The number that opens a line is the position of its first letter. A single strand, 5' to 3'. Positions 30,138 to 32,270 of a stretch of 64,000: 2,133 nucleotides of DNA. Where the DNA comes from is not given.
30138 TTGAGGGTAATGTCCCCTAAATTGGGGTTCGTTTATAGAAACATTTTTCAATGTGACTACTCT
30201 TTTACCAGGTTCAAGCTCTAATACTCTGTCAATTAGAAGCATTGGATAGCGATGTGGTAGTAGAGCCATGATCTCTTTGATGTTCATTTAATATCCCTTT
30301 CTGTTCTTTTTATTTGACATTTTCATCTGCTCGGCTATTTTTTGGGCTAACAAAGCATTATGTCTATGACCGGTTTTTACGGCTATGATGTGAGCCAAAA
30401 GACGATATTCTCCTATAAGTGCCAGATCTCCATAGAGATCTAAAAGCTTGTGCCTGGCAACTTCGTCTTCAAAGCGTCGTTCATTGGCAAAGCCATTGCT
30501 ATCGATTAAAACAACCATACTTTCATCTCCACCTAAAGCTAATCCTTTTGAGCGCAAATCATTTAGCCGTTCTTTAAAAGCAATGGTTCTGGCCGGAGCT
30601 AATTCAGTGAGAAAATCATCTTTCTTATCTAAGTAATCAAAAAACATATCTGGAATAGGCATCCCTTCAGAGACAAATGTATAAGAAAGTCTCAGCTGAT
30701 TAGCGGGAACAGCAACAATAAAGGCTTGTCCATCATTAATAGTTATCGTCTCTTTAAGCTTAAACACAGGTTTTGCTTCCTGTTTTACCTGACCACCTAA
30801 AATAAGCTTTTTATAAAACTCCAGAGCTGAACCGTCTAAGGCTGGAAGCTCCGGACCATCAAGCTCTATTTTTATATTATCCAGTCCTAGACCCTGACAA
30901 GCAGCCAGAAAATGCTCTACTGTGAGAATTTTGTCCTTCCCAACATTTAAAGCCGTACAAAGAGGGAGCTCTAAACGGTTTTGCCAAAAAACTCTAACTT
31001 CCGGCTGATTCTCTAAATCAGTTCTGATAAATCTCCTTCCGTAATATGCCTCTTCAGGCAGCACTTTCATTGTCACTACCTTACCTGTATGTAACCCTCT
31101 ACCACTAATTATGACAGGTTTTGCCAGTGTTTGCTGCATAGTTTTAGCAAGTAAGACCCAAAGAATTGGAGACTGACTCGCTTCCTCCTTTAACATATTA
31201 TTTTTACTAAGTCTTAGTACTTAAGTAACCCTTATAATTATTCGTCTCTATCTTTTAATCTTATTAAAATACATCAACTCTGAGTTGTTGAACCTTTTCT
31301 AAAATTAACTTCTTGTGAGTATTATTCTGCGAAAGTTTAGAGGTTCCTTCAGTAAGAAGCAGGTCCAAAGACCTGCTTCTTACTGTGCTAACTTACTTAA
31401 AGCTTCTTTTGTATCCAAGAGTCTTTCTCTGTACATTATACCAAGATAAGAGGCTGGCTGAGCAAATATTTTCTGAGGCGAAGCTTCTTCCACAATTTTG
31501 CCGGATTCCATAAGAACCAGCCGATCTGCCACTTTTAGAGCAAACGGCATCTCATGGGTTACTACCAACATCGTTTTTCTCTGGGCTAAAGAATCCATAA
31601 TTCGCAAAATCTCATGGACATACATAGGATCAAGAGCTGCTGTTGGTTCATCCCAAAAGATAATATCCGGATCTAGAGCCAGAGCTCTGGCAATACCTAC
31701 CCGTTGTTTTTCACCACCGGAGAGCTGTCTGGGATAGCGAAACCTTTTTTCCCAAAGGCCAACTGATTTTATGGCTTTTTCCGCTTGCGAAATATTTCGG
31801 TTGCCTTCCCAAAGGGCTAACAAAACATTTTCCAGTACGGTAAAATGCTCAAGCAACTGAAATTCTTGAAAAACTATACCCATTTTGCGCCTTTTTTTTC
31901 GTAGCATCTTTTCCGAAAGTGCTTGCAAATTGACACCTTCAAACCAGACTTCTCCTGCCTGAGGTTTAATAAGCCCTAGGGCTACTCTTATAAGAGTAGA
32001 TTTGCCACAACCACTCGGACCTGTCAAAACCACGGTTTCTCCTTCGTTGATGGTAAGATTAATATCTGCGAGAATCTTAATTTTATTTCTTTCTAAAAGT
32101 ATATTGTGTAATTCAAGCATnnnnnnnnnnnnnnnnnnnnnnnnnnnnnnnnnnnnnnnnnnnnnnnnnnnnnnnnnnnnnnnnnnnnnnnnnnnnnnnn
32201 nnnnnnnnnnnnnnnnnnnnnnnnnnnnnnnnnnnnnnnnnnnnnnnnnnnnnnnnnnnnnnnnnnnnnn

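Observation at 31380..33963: ABC ATPase coupled to a permease that ends at the EAA coupling loop and carries a ~440-aa periplasmic domain, inside the LPS/OM cluster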

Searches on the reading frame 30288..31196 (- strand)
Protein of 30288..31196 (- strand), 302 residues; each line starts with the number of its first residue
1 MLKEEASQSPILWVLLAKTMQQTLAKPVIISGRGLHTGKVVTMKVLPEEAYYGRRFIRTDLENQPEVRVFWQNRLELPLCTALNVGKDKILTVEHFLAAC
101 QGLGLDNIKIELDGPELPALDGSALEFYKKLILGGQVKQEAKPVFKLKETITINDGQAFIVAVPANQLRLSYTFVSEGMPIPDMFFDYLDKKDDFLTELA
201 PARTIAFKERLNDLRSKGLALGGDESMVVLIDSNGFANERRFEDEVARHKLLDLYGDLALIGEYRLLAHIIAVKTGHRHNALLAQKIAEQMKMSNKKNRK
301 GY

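Call 3: search_protein_families(library=pfam, proteins=[window:30288-31196:-], max_evalue=1)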
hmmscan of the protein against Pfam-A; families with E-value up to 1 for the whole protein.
window:30288-31196:- (302 aa): 2 families
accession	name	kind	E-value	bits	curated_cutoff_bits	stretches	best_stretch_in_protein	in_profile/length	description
PF03331.19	LpxC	-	1.2e-73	248.4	27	1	21-288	1-267/268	UDP-3-O-acyl N-acetylglycosamine deacetylase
PF17331.7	GFD1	-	0.25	12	23.4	1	281-300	3-22/44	GFD1 mRNA transport factor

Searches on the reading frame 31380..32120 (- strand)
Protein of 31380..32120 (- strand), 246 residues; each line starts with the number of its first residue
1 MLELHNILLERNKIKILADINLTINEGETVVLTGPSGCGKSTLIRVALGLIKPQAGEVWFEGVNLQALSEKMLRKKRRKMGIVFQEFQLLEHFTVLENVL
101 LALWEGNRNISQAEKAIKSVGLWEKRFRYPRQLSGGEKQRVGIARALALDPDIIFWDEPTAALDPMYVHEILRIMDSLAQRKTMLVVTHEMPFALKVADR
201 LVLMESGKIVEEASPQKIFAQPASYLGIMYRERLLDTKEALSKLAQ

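Call 3: search_protein_families(library=pfam, proteins=[window:31380-32120:-], max_evalue=1)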
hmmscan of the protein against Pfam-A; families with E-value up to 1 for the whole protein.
window:31380-32120:- (246 aa): 36 families (the best 25 are shown)
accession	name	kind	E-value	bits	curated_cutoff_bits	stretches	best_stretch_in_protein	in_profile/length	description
PF00005.33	ABC_tran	-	1.3e-37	129.9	25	1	17-161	1-137/137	ABC transporter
PF13304.12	AAA_21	-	8.1e-11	43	27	2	126-192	231-300/304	AAA domain, putative AbiEii toxin, Type IV TA system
PF02463.25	SMC_N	-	1.1e-06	28.8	40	1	125-203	135-210/220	RecF/RecN/SMC N terminal domain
PF03215.21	Rad17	-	0.00011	22.7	23.8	1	27-88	45-103/186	Rad17 P-loop domain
PF13191.12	AAA_16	-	0.00022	22.2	32.6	1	23-56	18-52/167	AAA ATPase domain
PF01637.24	ATPase_2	-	0.00027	21.3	33.2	1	26-96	19-91/225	ATPase domain predominantly from Archaea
PF03193.22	RsgA_GTPase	-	0.00039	20.7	30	1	14-50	94-129/174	RsgA GTPase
PF13555.12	AAA_29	-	0.0005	20.2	27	1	23-44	18-39/61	P-loop containing region of AAA domain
PF00004.35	AAA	-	0.0016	19.4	21.2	1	30-87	1-53/131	ATPase family associated with various cellular activities (AAA)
PF07728.20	AAA_5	-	0.0062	17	22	1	30-73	2-42/139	AAA domain (dynein-related subfamily)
PF13481.12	AAA_25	-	0.0062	16.6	27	1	23-44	29-50/195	AAA domain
PF13521.12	AAA_28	-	0.011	16.4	27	1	30-45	2-17/164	AAA domain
PF01695.23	IstB_IS21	-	0.012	15.6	24.1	1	11-56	77-120/238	IstB-like ATP binding protein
PF25199.1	nSTAND_NTPase5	-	0.013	15.8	34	1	25-58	39-73/145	Novel STAND NTPase 5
PF20703.3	nSTAND1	-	0.022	14.8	27.1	1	23-46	29-52/379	Novel STAND NTPase 1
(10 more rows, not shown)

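Call 4: search_protein_families(library=ncbifam, proteins=[window:31380-32120:-], max_evalue=1)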
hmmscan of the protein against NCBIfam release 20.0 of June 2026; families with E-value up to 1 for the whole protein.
window:31380-32120:- (246 aa): 204 families (the best 25 are shown)
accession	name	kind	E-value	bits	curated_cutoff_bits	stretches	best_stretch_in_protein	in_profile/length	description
NF007027.0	PRK09493.1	equivalog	3.7e-59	200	379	1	1-224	1-229/240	glutamine ABC transporter ATP-binding protein GlnQ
TIGR01186.1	proV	subfamily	9.8e-58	196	326.6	1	17-224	9-223/363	betaine/proline/choline family ABC transporter ATP-binding protein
NF008428.0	PRK11264.1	equivalog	6.1e-57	192.7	406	1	3-224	5-237/250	L-cystine ABC transporter ATP-binding protein TcyN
TIGR03005.1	ectoine_ehuA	equivalog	7.6e-56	189.1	345.4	1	5-223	4-239/252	ectoine/hydroxyectoine ABC transporter ATP-binding protein EhuA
NF008338.0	PRK11124.1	equivalog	7.5e-53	179.5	369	1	4-223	5-232/242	arginine ABC transporter ATP-binding protein ArtP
TIGR03265.1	PhnT2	equivalog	1.4e-52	179.1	457.7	1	2-224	5-228/353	putative 2-aminoethylphosphonate ABC transporter ATP-binding protein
TIGR02315.1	ABC_phnC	equivalog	1.8e-52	178.2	266.1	1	3-220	3-235/243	phosphonate ABC transporter ATP-binding protein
TIGR02673.1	FtsE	equivalog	3.3e-52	177.3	264.85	1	1-208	1-214/214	cell division ATP-binding protein FtsE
TIGR02982.1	heterocyst_DevA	subfamily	5.1e-52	176.6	295.8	1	11-209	15-219/220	ABC exporter ATP-binding subunit, DevA family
TIGR00972.1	3a0107s01c2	equivalog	1.4e-50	172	343.2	1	3-224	3-236/248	phosphate ABC transporter ATP-binding protein PstB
TIGR02314.1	ABC_MetN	equivalog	2.4e-49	168.2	499.7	1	11-227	15-237/343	methionine ABC transporter ATP-binding protein MetN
TIGR00968.1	3a0106s01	subfamily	6.2e-49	166.6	342.75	1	7-226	6-226/237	sulfate ABC transporter ATP-binding protein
TIGR04521.1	ECF_ATPase_2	equivalog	8.7e-49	166.1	330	1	13-222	17-236/279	energy-coupling factor transporter ATPase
NF007908.0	PRK10619.1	equivalog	1.2e-47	162.2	466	1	14-224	18-245/257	histidine ABC transporter ATP-binding protein HisP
TIGR02211.1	LolD_lipo_ex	equivalog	7.6e-47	159.7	307.75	1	11-210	15-220/221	lipoprotein-releasing ABC transporter ATP-binding protein LolD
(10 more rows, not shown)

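Call 12: list_cluster_members(proteins=[P0004, window:32113-33963:-, window:31380-32120:-])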
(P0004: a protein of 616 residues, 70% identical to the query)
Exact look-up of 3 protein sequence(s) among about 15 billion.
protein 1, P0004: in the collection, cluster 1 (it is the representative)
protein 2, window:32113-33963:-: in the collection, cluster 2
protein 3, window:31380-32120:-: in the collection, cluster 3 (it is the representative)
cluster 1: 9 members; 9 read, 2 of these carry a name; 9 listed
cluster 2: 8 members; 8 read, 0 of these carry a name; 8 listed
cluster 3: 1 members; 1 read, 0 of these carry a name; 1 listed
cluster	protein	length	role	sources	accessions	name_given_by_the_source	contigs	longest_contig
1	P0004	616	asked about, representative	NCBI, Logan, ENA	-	-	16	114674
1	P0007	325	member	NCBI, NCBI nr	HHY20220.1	MAG TPA: hypothetical protein GX522_10005 [Firmicutes bacterium] | hypothetical protein [Bacillota bacterium]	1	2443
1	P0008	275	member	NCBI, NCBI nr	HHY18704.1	MAG TPA: hypothetical protein GX522_02300, partial [Firmicutes bacterium] | hypothetical protein [Bacillota bacterium]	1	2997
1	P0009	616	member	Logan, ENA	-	-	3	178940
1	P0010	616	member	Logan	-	-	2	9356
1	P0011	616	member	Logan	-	-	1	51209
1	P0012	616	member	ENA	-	-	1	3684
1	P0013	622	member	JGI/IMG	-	-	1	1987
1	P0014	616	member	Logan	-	-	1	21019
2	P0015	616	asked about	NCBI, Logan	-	-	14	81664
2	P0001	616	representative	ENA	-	-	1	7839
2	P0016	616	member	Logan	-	-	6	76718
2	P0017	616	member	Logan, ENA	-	-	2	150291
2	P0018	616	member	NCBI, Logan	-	-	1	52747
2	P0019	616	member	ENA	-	-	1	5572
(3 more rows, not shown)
